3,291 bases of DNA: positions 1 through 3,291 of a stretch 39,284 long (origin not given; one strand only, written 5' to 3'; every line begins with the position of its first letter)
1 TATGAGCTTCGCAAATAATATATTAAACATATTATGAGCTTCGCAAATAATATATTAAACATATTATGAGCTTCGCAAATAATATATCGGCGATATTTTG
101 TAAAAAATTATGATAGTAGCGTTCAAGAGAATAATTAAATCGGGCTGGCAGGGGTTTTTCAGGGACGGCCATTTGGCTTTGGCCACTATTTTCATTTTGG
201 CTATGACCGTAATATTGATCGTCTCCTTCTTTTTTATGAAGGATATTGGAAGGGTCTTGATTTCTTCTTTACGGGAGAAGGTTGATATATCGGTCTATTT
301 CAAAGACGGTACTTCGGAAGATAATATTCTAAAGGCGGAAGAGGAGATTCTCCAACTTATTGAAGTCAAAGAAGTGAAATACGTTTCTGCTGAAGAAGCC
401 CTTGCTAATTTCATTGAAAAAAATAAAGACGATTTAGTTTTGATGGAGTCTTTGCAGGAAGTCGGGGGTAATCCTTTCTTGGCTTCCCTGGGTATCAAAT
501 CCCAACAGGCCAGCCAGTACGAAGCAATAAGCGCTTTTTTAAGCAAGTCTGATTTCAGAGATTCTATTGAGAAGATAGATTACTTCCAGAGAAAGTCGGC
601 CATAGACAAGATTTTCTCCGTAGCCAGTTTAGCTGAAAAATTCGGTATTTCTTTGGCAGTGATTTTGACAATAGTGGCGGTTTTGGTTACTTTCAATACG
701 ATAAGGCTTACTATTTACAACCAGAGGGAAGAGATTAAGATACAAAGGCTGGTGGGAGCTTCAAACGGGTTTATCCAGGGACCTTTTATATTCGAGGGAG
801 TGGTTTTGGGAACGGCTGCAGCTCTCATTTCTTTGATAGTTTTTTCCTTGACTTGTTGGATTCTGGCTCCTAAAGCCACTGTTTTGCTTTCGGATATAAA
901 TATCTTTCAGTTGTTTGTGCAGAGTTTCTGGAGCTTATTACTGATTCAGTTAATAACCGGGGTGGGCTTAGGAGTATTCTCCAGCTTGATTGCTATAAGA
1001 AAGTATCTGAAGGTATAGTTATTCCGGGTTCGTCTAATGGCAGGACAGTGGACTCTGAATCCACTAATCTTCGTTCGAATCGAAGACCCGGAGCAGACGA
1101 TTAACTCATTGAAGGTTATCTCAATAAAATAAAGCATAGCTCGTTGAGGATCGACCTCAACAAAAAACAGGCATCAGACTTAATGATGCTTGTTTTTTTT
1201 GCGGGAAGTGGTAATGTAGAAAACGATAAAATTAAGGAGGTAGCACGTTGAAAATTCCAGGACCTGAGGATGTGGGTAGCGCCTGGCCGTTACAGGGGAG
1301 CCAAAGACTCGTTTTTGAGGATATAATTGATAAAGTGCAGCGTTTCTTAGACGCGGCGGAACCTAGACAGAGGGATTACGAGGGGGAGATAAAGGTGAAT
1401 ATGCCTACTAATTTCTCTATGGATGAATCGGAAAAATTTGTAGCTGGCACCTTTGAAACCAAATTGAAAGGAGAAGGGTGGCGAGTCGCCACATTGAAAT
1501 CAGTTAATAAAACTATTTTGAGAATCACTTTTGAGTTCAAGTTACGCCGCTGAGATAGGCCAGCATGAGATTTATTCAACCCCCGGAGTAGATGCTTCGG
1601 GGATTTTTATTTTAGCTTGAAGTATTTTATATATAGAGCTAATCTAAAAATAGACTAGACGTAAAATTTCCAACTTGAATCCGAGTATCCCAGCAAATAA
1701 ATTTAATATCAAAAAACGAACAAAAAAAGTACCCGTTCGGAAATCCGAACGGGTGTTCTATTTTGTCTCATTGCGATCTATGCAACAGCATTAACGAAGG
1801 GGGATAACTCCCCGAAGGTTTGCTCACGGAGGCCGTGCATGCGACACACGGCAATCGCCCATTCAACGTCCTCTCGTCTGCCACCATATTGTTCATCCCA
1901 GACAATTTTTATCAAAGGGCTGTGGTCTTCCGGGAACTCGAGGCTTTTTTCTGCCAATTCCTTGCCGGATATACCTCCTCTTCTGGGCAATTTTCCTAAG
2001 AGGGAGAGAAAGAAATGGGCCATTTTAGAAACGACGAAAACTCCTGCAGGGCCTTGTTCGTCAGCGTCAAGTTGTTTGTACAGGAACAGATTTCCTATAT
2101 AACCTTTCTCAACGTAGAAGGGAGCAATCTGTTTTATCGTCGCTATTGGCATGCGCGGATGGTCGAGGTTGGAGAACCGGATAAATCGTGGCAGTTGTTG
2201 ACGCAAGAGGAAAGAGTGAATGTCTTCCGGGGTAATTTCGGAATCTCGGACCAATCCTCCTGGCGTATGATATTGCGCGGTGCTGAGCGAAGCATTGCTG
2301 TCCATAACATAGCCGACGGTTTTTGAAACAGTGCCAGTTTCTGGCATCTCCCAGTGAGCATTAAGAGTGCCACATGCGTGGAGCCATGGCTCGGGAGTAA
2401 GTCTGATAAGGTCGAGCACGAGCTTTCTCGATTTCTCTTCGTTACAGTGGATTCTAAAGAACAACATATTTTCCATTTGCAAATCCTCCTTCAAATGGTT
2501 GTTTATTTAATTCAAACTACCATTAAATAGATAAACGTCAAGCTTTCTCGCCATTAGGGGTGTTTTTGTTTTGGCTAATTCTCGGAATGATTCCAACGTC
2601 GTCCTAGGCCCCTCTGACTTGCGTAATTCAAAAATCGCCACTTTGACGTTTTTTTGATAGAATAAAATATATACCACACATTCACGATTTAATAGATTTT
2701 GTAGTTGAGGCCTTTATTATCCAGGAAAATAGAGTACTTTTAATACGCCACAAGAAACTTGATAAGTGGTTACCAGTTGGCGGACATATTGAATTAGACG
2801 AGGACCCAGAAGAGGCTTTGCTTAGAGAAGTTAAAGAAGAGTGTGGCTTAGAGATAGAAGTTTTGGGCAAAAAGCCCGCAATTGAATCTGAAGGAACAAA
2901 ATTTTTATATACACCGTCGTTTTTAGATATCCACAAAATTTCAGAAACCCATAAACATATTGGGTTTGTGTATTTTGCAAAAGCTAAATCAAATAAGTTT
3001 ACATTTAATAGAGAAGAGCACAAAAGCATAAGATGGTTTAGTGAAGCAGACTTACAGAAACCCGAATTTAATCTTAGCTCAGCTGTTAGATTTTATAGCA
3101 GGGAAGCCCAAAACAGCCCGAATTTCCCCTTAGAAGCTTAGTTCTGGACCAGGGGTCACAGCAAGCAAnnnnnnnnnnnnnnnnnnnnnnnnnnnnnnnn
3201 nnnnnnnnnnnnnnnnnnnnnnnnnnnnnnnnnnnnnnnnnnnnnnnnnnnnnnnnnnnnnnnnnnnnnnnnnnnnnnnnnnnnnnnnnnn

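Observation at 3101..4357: Two-gene HEPN-like + ClpP-fold serine protease module precisely bracketed by ~65-bp direct repeats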

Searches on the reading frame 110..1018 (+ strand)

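Call 11: search_protein_families(library=pfam, proteins=[window:110-1018:+], max_evalue=0.01)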
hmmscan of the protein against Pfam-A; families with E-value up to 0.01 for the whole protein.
window:110-1018:+ (302 aa): 2 families
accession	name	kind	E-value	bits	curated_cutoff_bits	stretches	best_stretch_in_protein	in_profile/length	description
PF02687.27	FtsX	-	1.9e-13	50.9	25.5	1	181-301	2-117/120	FtsX-like permease C-terminal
PF18075.7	FtsX_ECD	-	4.6e-13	50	23.5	1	58-146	1-89/96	FtsX extracellular domain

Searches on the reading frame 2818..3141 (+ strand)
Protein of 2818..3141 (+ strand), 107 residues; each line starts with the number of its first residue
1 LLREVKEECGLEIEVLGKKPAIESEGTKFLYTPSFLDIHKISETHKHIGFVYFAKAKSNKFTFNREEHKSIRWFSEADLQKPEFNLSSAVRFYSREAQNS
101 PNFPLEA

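Call 5: search_protein_families(library=ncbifam, proteins=[window:2818-3141:+], max_evalue=1)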
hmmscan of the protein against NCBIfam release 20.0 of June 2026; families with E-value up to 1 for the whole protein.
window:2818-3141:+ (107 aa): 2 families
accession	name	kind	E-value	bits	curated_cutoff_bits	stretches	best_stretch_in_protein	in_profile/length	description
NF007154.0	PRK09589.1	subfamily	0.026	13.3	624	1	21-76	408-467/476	6-phospho-beta-glucosidase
NF007158.0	PRK09593.1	subfamily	0.04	12.6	639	1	19-76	407-468/478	6-phospho-beta-glucosidase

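Call 7: search_protein_families(library=pfam, proteins=[window:2818-3141:+], max_evalue=1)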
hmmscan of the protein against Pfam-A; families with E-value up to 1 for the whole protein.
window:2818-3141:+ (107 aa): 1 family
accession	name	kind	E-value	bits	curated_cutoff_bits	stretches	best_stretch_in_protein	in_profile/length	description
PF00293.34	NUDIX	-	7.5e-07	29.7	21.1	1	2-85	49-124/134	NUDIX domain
